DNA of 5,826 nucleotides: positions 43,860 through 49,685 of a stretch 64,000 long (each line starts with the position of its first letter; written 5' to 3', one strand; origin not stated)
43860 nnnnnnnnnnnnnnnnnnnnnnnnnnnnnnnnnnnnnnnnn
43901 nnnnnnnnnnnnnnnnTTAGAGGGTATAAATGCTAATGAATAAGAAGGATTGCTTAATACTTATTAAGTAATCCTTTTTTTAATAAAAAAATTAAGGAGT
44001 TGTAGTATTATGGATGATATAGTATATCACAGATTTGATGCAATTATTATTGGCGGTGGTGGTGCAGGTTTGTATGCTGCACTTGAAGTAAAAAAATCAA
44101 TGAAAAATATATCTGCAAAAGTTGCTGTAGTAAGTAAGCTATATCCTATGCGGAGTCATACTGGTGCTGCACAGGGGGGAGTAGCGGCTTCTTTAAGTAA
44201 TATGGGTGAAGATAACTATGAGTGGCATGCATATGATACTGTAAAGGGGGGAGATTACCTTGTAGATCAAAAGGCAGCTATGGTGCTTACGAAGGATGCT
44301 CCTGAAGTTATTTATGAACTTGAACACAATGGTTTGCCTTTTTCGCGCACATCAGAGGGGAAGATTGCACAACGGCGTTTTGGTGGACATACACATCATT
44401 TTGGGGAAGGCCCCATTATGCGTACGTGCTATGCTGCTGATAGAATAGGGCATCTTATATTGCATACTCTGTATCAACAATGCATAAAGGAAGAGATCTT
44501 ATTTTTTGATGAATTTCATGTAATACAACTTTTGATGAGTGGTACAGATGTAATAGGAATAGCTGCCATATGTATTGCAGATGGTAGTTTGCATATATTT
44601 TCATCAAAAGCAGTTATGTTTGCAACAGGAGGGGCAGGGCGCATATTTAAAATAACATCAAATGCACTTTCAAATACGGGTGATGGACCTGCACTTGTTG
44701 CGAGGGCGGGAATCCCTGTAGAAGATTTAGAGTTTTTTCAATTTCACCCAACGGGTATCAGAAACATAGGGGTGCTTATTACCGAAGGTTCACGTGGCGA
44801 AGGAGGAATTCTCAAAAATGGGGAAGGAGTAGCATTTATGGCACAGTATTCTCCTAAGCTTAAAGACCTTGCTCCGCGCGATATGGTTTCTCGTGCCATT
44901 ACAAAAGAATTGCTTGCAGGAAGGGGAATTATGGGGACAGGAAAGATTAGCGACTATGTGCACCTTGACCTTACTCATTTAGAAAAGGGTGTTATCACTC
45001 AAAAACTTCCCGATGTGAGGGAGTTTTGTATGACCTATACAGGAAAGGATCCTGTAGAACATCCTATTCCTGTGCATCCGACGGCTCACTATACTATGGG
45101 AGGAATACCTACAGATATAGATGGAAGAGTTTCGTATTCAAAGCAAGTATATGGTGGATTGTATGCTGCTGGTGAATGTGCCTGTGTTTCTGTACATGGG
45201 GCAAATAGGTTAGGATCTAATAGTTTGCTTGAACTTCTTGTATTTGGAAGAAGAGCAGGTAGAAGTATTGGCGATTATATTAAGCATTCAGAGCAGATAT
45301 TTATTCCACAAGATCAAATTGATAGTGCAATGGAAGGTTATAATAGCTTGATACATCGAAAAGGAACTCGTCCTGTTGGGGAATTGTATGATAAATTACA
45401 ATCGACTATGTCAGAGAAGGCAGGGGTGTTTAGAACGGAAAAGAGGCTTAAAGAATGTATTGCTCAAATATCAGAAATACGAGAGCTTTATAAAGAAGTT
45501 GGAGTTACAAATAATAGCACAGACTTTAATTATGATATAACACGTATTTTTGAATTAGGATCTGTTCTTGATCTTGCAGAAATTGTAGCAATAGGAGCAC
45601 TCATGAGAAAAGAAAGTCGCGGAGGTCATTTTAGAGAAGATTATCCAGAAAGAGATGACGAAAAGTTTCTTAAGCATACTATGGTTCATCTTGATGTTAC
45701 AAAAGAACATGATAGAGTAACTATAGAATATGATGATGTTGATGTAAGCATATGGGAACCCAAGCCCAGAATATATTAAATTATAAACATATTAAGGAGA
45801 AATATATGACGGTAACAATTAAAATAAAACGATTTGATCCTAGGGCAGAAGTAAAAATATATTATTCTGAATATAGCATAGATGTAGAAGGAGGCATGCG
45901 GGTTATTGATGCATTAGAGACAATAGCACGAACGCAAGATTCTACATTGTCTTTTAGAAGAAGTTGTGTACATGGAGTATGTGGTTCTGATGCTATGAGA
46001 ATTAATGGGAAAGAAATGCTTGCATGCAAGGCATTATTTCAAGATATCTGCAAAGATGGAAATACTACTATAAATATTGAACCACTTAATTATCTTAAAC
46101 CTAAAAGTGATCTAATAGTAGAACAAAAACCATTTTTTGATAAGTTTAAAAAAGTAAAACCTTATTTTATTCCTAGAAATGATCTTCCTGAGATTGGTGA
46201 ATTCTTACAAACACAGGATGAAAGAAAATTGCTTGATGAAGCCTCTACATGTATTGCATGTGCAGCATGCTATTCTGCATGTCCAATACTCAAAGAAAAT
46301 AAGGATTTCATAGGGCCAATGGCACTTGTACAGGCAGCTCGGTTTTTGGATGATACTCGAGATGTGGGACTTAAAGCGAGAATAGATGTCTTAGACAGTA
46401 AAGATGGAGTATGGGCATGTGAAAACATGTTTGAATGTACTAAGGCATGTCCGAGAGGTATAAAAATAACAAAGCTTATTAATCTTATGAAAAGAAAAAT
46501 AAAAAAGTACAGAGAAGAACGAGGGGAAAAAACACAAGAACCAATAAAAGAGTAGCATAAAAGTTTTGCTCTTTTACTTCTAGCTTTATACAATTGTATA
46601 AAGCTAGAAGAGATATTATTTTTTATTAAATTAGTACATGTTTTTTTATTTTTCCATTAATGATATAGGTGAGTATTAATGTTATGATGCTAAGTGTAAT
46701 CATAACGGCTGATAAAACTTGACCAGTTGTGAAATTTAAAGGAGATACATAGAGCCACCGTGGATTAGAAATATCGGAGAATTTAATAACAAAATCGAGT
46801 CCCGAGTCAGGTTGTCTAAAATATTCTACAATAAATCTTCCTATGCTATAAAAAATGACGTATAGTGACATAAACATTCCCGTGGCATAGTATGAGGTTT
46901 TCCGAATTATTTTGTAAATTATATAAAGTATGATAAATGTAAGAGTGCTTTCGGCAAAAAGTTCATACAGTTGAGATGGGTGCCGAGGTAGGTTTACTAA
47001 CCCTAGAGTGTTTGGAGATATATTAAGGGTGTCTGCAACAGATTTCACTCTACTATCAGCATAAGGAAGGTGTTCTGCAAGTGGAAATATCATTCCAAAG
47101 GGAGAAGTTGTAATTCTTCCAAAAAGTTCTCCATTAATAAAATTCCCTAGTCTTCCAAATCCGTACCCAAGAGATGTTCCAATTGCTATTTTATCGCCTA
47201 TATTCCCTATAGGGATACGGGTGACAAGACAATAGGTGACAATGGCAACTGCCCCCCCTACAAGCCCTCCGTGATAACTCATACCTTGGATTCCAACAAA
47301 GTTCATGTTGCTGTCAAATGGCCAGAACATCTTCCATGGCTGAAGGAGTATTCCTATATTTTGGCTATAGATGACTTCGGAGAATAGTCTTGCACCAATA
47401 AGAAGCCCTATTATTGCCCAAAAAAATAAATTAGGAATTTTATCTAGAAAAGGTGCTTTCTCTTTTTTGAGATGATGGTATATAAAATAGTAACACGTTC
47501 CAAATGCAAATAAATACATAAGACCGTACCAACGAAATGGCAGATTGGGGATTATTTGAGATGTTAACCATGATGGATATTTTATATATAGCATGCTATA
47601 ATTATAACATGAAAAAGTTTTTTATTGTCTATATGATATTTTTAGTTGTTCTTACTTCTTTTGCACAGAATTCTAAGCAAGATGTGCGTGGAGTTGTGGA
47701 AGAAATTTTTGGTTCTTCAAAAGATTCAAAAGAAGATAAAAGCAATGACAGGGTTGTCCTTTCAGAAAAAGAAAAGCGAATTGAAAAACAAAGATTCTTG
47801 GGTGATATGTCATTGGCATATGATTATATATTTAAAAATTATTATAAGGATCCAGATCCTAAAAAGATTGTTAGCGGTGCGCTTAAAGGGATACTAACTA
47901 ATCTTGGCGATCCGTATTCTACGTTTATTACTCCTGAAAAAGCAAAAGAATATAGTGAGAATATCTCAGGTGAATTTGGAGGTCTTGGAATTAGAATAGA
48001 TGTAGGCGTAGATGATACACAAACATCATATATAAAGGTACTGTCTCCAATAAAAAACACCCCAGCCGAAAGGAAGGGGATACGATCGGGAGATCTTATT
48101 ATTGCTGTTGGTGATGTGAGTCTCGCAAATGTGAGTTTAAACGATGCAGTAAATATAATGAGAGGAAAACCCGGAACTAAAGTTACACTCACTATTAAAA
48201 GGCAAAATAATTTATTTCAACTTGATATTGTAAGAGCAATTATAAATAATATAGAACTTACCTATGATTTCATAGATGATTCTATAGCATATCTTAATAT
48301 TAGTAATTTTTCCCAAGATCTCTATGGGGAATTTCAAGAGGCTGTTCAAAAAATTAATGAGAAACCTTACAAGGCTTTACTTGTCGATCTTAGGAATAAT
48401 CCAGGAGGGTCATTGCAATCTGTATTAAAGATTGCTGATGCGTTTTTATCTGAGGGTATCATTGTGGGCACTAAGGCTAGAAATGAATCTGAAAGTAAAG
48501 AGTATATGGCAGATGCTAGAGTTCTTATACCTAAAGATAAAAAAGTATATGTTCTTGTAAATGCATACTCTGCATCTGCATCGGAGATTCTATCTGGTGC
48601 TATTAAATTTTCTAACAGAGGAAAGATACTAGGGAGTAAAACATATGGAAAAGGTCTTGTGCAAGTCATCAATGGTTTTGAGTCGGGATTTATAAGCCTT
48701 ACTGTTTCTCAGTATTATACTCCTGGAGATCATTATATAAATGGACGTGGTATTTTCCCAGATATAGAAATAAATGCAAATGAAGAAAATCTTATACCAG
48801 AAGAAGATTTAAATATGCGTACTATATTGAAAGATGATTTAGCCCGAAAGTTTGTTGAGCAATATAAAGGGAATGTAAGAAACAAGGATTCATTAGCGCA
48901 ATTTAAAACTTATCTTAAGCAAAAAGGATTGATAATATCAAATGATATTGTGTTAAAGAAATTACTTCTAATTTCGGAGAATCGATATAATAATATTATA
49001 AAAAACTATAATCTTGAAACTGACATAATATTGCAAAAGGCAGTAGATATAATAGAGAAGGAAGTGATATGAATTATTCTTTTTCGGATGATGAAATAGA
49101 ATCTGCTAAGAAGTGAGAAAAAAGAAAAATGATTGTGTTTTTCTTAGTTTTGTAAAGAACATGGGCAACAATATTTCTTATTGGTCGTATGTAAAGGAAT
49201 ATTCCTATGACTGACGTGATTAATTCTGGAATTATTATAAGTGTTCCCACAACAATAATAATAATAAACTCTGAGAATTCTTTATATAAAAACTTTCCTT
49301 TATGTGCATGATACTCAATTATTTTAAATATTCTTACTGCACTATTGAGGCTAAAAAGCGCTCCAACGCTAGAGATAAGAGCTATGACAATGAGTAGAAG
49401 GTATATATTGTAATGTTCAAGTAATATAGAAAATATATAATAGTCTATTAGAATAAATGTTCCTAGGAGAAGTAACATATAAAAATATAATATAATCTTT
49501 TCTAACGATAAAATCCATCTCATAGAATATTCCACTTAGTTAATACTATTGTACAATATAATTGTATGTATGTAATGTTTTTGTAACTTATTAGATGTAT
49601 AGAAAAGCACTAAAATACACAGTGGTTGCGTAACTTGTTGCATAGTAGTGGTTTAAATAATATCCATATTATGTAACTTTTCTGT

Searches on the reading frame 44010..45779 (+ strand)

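Call 13: search_protein_families(library=pfam, proteins=[window:44010-45779:+], max_evalue=0.001)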
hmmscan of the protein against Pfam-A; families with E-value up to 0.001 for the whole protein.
window:44010-45779:+ (589 aa): 4 families
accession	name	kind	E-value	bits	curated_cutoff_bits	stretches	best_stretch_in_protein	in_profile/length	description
PF00890.30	FAD_binding_2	-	2.4e-101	340.4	20.4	1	10-406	1-414/414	FAD binding domain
PF02910.25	Succ_DH_flav_C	-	1.2e-41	142.2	20.8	1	461-589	2-130/130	Fumarate reductase flavoprotein C-term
PF03486.20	HI0933_like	-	7.7e-06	26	50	0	10-33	2-25/244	HI0933-like protein Rossmann domain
PF01266.30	DAO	-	0.0003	20.9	27.9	1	10-111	1-82/353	FAD dependent oxidoreductase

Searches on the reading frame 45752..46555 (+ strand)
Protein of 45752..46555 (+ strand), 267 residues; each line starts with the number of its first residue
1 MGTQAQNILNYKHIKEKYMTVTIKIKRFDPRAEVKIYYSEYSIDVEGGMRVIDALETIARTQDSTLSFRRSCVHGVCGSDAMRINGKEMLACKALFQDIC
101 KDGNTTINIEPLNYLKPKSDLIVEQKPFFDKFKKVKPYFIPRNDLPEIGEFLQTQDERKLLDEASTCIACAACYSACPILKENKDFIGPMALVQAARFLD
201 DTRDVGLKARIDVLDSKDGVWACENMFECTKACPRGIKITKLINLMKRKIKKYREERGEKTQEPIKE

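Call 13: search_protein_families(library=pfam, proteins=[window:45752-46555:+], max_evalue=0.001)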
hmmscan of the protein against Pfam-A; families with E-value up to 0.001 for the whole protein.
window:45752-46555:+ (267 aa): 7 families
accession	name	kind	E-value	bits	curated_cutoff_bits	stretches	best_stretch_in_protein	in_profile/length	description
PF13085.11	Fer2_3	-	2.1e-29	102.1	27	1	22-129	1-106/107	2Fe-2S iron-sulfur cluster binding domain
PF13183.11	Fer4_8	-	9.6e-12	45.7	27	1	163-237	1-68/68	4Fe-4S dicluster domain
PF13237.11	Fer4_10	-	1.3e-09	38.3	25.5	1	161-234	3-53/53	4Fe-4S dicluster domain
PF13534.11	Fer4_17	-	9.6e-07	29.7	22.2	1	167-237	2-60/61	4Fe-4S dicluster domain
PF14691.11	Fer4_20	-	2.3e-06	27.8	25.8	0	150-190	7-49/113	Dihydroprymidine dehydrogenase domain II, 4Fe-4S cluster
PF13187.11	Fer4_9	-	1.5e-05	25.3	27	0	158-178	34-48/52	4Fe-4S dicluster domain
PF12838.12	Fer4_7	-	0.00022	22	27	1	166-237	1-52/52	4Fe-4S dicluster domain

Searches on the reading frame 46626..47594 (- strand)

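Call 13: search_protein_families(library=pfam, proteins=[window:46626-47594:-], max_evalue=0.001)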
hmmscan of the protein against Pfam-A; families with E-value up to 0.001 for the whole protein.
window:46626-47594:- (322 aa): 1 family
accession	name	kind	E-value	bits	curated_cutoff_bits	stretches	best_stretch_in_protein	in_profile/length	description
PF01790.23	LGT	-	2.2e-58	197.9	24.9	1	14-307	6-239/240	Prolipoprotein diacylglyceryl transferase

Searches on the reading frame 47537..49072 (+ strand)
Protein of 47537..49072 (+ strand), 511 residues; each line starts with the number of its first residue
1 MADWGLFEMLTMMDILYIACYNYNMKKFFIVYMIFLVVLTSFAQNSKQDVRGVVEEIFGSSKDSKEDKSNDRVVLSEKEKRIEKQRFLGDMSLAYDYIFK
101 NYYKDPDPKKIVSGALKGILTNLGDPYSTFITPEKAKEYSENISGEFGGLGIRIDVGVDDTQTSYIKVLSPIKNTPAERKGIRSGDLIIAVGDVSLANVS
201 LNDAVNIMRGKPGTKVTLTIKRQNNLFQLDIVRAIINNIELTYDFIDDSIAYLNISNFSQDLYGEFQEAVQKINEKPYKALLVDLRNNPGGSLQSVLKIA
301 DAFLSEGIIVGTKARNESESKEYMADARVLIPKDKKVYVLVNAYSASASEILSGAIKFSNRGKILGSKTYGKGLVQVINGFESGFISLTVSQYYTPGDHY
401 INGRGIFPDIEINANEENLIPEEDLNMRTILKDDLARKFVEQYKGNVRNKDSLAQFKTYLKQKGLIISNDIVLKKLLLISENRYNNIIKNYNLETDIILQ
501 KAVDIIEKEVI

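Call 13: search_protein_families(library=pfam, proteins=[window:47537-49072:+], max_evalue=0.001)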
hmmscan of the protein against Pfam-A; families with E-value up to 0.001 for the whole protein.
window:47537-49072:+ (511 aa): 5 families
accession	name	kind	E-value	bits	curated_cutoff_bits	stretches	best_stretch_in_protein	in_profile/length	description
PF03572.23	Peptidase_S41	-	2.9e-45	154.3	24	1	250-412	2-165/165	Peptidase family S41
PF00595.29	PDZ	-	3.8e-13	50.1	23.2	1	148-221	10-81/81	PDZ domain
PF17820.7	PDZ_6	-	4.3e-12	46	27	1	168-222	2-54/54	PDZ domain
PF22694.1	CtpB_N-like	-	3.1e-10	40.8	27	1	66-131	17-81/85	Activating protease CtpB N-terminal domain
PF13180.12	PDZ_2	-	5.2e-10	39.9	27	1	150-231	3-78/80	PDZ domain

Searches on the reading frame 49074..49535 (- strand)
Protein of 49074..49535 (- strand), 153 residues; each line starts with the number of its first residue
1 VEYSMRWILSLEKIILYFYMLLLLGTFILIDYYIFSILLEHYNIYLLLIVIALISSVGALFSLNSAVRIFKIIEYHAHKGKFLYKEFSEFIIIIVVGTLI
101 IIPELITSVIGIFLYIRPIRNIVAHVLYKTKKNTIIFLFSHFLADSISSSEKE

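Call 13: search_protein_families(library=pfam, proteins=[window:49074-49535:-], max_evalue=0.001)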
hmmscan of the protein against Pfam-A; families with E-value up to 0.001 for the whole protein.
window:49074-49535:- (153 aa): 1 family
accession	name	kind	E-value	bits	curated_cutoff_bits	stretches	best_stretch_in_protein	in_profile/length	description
PF04186.18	FxsA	-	8.8e-11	42.3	25.2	1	23-128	3-107/109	FxsA cytoplasmic membrane protein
